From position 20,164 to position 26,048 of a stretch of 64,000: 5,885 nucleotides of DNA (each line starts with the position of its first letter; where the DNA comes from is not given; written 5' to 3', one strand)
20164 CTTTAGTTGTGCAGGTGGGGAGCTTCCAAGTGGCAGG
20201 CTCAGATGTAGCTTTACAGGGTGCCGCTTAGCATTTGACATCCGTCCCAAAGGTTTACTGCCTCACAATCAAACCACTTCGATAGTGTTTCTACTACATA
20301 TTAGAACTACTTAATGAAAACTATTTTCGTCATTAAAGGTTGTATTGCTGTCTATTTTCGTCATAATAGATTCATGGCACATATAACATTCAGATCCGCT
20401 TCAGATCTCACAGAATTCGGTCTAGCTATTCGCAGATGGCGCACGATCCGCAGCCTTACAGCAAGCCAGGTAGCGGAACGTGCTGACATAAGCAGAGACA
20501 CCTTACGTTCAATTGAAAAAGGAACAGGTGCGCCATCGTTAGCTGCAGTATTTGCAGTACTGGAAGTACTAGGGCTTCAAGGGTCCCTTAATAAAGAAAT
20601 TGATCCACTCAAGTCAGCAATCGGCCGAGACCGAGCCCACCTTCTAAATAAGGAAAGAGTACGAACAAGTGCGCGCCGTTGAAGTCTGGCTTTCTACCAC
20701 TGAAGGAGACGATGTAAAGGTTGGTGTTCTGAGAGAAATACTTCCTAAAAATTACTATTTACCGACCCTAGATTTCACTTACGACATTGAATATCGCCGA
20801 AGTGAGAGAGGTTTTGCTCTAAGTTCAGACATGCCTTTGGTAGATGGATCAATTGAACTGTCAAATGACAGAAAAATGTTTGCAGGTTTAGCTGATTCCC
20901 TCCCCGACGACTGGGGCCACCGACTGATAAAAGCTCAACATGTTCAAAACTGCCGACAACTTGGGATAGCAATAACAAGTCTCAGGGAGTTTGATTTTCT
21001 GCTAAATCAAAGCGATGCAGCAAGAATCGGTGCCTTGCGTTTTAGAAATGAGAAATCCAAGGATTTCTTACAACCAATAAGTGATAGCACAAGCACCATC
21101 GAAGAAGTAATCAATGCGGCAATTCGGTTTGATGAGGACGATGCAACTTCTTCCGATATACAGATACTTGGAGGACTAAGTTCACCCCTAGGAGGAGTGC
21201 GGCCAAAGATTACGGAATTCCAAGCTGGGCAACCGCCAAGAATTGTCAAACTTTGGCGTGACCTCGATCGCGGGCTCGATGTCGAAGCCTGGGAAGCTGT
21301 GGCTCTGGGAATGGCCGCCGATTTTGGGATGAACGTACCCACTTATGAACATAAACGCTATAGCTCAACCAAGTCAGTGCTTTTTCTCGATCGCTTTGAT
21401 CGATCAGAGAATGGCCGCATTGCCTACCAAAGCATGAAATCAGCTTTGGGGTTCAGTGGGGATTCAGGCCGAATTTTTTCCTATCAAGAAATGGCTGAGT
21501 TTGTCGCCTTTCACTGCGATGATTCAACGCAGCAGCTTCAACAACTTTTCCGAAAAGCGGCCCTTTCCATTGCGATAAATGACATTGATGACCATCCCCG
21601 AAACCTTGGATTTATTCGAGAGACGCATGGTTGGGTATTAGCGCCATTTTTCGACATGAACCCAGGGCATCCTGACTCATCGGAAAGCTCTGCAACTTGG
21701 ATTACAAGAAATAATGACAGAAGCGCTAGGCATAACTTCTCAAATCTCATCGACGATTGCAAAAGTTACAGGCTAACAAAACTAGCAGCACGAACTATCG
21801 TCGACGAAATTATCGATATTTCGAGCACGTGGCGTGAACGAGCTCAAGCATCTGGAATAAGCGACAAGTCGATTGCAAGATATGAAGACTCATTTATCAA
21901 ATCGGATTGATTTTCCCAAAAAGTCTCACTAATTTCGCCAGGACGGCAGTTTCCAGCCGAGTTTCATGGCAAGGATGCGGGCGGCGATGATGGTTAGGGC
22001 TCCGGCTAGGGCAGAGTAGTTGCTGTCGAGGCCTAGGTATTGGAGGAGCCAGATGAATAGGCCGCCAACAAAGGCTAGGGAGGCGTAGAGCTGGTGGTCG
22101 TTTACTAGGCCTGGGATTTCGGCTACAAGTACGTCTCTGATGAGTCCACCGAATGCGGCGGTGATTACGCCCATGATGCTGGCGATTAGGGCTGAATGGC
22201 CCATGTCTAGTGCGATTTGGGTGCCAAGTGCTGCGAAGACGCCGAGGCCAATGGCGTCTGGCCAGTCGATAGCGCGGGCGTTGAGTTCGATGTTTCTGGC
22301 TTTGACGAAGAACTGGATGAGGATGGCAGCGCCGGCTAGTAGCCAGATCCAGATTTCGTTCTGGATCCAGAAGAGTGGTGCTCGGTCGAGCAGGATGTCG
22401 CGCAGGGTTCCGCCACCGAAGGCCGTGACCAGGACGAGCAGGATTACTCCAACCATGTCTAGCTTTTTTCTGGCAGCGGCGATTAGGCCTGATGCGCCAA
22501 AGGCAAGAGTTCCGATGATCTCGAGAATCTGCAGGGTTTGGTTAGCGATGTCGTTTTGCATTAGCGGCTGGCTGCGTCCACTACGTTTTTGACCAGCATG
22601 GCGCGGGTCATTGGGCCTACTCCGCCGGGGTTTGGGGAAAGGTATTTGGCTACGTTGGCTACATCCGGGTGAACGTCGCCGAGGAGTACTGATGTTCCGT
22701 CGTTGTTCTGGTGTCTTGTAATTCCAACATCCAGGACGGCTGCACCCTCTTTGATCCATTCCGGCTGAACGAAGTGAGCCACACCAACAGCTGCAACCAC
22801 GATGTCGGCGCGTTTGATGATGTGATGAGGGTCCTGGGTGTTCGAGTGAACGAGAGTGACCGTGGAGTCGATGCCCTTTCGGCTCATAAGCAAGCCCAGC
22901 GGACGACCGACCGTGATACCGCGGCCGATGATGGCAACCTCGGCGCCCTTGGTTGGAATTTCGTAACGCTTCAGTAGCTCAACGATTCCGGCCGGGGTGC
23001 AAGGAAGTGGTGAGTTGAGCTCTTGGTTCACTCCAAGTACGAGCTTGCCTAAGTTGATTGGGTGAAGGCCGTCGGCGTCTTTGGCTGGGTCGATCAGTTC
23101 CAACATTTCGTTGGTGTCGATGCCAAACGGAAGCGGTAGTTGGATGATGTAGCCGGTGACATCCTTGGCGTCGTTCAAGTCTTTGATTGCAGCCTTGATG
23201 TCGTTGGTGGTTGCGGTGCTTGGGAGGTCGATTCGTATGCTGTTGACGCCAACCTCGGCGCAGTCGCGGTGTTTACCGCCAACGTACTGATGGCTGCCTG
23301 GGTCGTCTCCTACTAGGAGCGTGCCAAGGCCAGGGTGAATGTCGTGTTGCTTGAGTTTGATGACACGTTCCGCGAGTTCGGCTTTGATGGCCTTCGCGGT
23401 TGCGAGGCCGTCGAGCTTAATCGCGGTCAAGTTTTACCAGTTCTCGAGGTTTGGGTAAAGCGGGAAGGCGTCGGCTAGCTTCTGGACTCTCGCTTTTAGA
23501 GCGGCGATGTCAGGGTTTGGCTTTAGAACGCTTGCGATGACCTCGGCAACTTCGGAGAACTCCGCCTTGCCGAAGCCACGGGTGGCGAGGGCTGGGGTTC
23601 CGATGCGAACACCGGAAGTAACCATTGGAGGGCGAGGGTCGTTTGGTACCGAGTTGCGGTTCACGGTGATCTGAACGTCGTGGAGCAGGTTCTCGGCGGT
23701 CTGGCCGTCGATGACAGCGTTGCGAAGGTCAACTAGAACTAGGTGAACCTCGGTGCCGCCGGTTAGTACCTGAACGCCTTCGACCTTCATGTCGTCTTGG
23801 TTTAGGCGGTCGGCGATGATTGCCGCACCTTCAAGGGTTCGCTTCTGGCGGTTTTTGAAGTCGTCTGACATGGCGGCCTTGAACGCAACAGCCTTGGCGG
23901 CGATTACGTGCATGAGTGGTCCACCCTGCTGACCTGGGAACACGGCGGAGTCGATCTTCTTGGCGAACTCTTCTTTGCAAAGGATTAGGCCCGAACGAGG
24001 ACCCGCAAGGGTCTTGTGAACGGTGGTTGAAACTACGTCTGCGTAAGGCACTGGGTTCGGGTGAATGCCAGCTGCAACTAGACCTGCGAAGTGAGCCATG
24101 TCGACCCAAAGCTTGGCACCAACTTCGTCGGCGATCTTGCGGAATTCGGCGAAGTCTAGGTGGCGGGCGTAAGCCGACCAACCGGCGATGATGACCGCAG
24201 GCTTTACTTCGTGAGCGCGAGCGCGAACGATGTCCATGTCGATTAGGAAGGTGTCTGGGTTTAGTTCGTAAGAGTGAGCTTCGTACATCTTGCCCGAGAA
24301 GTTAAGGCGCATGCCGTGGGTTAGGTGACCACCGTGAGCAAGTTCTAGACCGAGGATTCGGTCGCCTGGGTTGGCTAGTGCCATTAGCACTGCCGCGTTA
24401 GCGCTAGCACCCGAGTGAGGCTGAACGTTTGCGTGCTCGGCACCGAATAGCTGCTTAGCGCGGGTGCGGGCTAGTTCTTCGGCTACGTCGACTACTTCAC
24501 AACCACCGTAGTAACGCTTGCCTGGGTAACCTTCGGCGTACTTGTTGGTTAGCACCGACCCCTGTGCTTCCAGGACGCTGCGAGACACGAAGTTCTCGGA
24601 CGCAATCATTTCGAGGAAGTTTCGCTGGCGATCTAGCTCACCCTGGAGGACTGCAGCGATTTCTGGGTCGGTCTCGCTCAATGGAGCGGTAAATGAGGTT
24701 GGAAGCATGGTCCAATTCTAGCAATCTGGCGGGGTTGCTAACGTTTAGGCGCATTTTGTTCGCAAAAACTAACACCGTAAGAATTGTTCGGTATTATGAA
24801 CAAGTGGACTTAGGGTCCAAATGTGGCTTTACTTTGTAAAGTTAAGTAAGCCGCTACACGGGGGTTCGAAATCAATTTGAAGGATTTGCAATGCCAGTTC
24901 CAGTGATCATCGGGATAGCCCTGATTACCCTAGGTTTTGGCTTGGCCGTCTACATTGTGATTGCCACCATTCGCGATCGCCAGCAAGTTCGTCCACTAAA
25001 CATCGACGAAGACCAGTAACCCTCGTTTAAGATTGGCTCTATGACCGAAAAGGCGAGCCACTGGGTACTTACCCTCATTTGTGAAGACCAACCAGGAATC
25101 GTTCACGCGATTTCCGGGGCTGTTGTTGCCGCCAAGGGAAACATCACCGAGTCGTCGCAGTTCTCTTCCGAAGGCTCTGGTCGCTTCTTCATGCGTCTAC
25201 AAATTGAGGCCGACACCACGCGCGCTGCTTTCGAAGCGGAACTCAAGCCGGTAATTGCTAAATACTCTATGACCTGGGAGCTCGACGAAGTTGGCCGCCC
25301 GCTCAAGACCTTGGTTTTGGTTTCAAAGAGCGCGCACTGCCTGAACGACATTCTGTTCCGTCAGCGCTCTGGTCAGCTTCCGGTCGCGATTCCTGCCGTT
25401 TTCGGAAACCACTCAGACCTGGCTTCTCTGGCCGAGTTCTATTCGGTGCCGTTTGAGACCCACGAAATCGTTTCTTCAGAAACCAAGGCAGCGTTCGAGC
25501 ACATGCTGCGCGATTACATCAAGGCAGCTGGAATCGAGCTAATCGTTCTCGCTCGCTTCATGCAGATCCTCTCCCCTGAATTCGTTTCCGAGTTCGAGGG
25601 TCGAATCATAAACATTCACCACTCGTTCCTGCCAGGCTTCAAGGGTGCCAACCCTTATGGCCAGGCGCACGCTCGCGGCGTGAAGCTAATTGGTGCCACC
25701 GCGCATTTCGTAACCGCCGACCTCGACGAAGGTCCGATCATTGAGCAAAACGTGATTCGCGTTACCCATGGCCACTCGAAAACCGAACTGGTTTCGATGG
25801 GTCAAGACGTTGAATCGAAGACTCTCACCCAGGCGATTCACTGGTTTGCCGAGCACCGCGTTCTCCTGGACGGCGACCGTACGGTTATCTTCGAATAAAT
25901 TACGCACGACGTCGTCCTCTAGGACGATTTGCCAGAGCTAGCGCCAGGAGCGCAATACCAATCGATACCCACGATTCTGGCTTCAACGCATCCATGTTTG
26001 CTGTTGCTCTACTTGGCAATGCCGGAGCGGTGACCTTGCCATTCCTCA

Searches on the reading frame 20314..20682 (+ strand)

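Call 103: search_protein_families(library=pfam, proteins=[window:20314-20682:+], max_evalue=0.00001)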
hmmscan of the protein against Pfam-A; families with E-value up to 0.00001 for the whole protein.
window:20314-20682:+ (122 aa): 2 families
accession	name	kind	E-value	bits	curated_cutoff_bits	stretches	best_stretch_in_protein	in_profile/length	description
PF13560.12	HTH_31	-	3.2e-10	40.6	27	1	34-92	1-60/64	Helix-turn-helix domain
PF01381.28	HTH_3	-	1.8e-09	37.9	23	1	39-88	1-50/55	Helix-turn-helix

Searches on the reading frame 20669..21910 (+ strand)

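Call 103: search_protein_families(library=pfam, proteins=[window:20669-21910:+], max_evalue=0.00001)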
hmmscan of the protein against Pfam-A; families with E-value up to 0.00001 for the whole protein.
window:20669-21910:+ (413 aa): 1 family
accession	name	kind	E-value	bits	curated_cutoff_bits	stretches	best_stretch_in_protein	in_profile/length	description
PF07804.18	HipA_C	-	3e-32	112.4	30.5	1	174-387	3-212/213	HipA-like C-terminal domain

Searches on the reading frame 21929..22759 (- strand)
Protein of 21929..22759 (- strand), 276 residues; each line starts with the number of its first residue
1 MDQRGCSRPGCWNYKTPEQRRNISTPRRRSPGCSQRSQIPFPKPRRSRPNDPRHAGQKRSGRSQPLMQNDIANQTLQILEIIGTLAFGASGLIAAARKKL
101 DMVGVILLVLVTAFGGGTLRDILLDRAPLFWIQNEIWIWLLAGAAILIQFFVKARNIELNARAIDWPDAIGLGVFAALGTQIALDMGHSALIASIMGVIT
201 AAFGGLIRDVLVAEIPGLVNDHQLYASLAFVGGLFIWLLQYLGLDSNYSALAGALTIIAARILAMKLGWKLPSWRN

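Call 103: search_protein_families(library=pfam, proteins=[window:21929-22759:-], max_evalue=0.00001)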
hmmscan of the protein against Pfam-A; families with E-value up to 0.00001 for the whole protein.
window:21929-22759:- (276 aa): 1 family
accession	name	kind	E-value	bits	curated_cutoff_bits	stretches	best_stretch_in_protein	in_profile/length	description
PF03458.18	Gly_transporter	-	2.5e-41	139.8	23.5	2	78-151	2-76/78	Glycine transporter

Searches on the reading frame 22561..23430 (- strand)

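Call 103: search_protein_families(library=pfam, proteins=[window:22561-23430:-], max_evalue=0.00001)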
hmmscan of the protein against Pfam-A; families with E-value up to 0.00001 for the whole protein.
window:22561-23430:- (289 aa): 2 families
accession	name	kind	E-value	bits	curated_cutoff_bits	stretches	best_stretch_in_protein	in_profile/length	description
PF02882.25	THF_DHG_CYH_C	-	1.2e-55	187.6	27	1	123-288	1-157/160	Tetrahydrofolate dehydrogenase/cyclohydrolase, NAD(P)-binding domain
PF00763.28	THF_DHG_CYH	-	1.2e-32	113.1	32.8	1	6-120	1-115/115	Tetrahydrofolate dehydrogenase/cyclohydrolase, catalytic domain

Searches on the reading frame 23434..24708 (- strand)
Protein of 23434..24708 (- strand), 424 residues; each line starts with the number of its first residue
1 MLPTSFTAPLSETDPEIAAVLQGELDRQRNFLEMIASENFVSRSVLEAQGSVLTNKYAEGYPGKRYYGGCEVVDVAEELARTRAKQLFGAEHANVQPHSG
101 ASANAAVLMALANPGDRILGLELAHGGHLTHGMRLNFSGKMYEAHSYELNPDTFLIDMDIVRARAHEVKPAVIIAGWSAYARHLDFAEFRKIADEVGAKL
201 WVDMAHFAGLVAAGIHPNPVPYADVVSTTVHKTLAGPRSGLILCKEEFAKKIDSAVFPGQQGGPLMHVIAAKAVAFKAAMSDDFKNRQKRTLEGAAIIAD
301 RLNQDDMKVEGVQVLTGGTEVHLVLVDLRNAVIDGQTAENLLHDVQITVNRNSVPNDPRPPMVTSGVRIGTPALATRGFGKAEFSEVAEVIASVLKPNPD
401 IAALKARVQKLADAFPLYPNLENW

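Call 103: search_protein_families(library=pfam, proteins=[window:23434-24708:-], max_evalue=0.00001)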
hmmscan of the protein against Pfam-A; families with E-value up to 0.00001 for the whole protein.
window:23434-24708:- (424 aa): 3 families
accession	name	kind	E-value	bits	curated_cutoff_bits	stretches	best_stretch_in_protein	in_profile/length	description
PF00464.25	SHMT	-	6.2e-157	522.7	27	1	10-391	1-399/399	Serine hydroxymethyltransferase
PF00155.27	Aminotran_1_2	-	6.3e-09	35.9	19.7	1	81-357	48-338/361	Aminotransferase class I and II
PF01212.27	Beta_elim_lyase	-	5.4e-06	26.4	27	0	82-252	39-219/288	Beta-eliminating lyase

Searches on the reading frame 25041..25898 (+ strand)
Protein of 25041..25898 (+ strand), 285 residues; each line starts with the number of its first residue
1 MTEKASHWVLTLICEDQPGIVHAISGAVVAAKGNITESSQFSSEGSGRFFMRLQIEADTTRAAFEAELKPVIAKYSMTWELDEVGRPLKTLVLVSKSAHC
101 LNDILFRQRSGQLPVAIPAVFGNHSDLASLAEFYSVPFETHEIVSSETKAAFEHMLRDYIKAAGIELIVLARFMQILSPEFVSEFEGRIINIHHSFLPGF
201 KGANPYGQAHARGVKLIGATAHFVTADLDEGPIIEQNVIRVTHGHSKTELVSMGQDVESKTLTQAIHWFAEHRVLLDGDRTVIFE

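Call 78: search_protein_families(library=pfam, proteins=[window:25041-25898:+], max_evalue=0.00001)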
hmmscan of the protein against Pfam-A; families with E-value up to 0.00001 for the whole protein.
window:25041-25898:+ (285 aa): 2 families
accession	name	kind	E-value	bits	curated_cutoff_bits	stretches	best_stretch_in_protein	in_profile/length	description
PF00551.24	Formyl_trans_N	-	1.1e-41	143.1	26.1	1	89-266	2-181/181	Formyl transferase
PF01842.31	ACT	-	9.7e-07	28.9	27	1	9-58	2-52/66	ACT domain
